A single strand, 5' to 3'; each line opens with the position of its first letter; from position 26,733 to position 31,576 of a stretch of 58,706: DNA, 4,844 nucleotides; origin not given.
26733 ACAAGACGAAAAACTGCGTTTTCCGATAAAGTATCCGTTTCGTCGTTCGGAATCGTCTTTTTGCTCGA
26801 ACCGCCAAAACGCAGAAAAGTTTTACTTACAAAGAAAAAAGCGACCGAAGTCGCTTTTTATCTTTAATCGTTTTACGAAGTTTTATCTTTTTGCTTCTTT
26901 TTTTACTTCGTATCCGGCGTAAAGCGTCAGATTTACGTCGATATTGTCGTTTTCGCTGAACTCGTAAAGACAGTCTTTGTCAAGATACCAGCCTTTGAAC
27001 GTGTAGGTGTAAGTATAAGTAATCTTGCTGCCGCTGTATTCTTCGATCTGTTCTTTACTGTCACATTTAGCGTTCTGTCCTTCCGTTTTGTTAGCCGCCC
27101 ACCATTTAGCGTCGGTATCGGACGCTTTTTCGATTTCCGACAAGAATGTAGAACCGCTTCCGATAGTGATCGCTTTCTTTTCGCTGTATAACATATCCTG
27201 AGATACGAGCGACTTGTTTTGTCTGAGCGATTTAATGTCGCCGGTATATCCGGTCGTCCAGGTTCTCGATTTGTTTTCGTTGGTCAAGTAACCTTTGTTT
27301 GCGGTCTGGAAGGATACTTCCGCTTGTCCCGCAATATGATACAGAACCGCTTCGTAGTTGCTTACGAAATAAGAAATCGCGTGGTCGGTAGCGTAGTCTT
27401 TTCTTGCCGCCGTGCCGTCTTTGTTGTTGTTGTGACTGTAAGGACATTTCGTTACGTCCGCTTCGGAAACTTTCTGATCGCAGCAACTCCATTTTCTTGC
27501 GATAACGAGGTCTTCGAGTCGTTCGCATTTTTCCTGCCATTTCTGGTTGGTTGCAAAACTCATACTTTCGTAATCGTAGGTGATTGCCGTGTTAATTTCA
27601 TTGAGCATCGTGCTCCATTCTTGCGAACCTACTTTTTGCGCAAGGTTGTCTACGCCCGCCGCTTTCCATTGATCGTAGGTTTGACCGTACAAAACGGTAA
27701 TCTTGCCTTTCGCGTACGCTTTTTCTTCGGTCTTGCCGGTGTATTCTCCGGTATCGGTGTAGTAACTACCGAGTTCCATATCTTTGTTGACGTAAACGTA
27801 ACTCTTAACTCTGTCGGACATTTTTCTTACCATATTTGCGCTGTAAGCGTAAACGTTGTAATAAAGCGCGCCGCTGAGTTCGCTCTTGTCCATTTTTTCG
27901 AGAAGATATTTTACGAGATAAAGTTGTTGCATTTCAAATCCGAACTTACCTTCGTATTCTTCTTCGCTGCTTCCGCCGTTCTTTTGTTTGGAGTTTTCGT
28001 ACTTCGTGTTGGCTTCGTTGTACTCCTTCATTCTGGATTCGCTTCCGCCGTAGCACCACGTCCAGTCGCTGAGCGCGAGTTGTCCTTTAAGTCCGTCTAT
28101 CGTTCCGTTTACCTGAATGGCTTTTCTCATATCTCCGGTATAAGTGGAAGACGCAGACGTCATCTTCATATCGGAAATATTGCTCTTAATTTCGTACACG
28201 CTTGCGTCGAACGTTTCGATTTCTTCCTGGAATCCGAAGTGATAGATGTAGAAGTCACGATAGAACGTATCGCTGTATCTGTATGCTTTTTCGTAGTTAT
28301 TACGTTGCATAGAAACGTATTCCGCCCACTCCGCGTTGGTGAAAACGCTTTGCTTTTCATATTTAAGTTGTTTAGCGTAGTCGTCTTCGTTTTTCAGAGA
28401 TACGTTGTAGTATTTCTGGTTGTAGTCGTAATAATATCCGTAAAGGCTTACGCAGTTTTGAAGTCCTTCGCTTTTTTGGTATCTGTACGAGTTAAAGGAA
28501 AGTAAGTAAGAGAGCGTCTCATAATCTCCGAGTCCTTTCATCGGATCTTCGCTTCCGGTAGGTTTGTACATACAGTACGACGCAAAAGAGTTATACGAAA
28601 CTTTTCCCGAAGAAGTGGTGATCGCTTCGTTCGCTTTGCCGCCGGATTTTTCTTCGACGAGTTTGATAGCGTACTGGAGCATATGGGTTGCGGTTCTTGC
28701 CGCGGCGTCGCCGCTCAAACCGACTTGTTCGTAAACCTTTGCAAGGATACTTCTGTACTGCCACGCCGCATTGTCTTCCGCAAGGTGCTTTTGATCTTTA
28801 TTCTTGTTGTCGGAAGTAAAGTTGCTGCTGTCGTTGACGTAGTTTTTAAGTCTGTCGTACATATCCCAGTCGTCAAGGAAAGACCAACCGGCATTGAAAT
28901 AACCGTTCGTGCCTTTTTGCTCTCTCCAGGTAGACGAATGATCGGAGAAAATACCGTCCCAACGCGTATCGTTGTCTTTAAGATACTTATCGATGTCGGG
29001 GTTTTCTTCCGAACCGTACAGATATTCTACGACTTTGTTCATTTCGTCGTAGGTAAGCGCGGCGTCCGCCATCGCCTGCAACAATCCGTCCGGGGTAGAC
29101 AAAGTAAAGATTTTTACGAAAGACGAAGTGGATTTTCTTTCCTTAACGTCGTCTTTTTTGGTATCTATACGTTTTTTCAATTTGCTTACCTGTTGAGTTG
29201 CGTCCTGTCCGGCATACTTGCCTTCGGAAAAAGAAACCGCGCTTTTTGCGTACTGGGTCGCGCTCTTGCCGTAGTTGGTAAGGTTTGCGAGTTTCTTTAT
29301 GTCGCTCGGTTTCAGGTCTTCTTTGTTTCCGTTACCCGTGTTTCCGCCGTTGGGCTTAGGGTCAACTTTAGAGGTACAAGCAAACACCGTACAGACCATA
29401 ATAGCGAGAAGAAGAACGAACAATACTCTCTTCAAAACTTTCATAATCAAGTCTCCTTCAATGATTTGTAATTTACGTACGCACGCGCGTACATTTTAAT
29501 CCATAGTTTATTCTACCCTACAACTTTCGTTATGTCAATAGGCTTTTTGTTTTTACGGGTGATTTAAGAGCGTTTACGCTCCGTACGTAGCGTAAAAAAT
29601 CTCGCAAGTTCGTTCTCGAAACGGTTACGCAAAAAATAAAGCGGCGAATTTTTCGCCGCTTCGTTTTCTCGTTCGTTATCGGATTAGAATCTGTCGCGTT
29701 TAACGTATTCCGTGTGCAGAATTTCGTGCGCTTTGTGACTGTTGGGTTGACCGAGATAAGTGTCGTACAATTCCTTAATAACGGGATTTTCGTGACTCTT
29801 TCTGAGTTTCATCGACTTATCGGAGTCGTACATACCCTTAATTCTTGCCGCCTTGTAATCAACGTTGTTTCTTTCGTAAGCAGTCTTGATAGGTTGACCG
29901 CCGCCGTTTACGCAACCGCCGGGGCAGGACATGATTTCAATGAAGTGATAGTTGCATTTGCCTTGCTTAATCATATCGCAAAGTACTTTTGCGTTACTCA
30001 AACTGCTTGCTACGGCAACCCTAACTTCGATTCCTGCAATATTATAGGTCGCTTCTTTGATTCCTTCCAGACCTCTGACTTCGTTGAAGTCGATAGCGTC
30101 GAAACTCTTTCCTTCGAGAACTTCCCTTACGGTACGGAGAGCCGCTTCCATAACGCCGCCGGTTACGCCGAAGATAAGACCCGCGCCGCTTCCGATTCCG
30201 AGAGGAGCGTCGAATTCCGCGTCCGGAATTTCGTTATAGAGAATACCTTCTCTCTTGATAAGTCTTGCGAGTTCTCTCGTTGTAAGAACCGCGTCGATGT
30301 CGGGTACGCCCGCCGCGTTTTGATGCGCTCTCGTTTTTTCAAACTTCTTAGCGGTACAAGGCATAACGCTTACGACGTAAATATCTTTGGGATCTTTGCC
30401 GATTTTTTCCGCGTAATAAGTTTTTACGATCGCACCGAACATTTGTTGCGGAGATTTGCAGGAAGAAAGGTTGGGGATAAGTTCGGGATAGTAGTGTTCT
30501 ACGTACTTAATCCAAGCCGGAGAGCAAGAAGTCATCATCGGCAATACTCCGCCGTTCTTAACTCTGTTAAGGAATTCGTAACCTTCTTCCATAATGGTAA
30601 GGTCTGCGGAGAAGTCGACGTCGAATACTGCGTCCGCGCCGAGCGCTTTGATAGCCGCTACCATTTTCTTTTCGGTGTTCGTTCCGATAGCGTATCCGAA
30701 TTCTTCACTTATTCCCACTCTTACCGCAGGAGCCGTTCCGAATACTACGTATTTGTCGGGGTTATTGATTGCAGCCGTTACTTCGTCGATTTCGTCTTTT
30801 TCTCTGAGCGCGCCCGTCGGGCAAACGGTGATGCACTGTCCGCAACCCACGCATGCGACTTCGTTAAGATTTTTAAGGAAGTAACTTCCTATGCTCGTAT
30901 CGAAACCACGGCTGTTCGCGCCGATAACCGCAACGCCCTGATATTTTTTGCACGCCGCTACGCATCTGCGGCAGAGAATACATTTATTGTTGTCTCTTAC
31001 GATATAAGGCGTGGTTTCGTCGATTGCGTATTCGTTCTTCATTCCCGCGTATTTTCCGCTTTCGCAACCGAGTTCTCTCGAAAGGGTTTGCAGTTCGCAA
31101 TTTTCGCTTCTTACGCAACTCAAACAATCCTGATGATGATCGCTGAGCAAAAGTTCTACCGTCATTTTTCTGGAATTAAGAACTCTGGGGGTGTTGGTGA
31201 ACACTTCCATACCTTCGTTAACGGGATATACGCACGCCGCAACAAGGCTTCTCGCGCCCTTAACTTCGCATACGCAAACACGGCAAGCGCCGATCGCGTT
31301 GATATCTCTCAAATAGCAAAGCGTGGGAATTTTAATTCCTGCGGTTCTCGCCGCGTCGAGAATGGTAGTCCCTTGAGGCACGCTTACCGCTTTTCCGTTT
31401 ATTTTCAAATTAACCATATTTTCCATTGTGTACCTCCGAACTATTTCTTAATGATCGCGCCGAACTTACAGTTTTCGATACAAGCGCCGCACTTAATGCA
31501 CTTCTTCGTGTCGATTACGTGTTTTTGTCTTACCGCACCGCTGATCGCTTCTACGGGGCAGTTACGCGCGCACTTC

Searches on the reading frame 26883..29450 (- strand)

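Call 46: search_protein_families(library=pfam, proteins=[window:26883-29450:-], max_evalue=0.001)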
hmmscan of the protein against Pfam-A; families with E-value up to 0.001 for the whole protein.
window:26883-29450:- (855 aa): 1 family
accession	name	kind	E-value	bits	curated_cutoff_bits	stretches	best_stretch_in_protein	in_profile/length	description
PF09479.16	Flg_new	-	0.00025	21.5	27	1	814-845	31-64/65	Listeria-Bacteroides repeat domain (List_Bact_rpt)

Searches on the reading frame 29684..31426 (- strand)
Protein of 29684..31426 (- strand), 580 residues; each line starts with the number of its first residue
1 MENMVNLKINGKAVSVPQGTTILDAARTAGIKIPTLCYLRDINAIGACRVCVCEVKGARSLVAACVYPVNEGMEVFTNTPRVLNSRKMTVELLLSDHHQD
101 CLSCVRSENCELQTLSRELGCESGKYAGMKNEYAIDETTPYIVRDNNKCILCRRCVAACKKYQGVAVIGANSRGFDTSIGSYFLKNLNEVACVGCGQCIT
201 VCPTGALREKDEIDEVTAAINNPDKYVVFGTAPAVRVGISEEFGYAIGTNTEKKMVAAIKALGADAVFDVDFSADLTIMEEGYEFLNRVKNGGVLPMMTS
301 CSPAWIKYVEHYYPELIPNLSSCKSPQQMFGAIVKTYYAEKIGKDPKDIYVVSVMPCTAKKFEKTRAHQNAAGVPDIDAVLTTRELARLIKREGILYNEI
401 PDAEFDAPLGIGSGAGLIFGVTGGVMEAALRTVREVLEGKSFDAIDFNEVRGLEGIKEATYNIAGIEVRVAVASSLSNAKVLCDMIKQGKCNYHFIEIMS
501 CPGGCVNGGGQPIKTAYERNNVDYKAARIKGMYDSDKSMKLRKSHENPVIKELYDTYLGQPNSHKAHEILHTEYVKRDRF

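Call 46: search_protein_families(library=pfam, proteins=[window:29684-31426:-], max_evalue=0.001)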
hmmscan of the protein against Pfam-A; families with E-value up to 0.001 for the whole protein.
window:29684-31426:- (580 aa): 14 families
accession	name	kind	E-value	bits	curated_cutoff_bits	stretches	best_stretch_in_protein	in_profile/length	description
PF02906.19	Fe_hyd_lg_C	-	4.6e-96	321.6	22.1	1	225-509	1-245/245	Iron only hydrogenase large subunit, C-terminal domain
PF02256.22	Fe_hyd_SSU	-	7.7e-25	87.1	24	1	523-577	2-56/56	Iron hydrogenase small subunit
PF13510.11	Fer2_4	-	4.4e-22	78.4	22.8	1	3-79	2-81/82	2Fe-2S iron-sulfur cluster binding domain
PF10588.14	NADH-G_4Fe-4S_3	-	6.2e-14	51.7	27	1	86-122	1-37/40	NADH-ubiquinone oxidoreductase-G iron-sulfur binding region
PF22117.2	Fer4_Nqo3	-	3e-09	37.4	27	1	140-207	2-66/67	NADH-quinone oxidoreductase subunit 3, ferredoxin-like domain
PF12838.12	Fer4_7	-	7.3e-09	36.4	27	1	148-206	1-52/52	4Fe-4S dicluster domain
PF13237.11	Fer4_10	-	4e-08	33.5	25.5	1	187-213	4-32/53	4Fe-4S dicluster domain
PF14697.11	Fer4_21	-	1.2e-07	32.2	35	1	145-205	4-55/59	4Fe-4S dicluster domain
PF00037.32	Fer4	-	2.3e-07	30.8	21.1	1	188-208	4-24/24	4Fe-4S binding domain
PF12837.12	Fer4_6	-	5.2e-07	29.8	25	2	189-207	6-24/24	4Fe-4S binding domain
PF13187.11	Fer4_9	-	1e-05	25.9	27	1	148-206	1-51/52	4Fe-4S dicluster domain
PF13484.11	Fer4_16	-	4.6e-05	24.5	30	1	192-215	2-26/66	4Fe-4S double cluster binding domain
PF25160.1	LdpA_Fe-S-bd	-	0.00017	21.7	27.6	1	189-210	25-46/49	LdpA Fe-S cluster-binding domain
PF12797.12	Fer4_2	-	0.00068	19.9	24.5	0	141-160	2-21/22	4Fe-4S binding domain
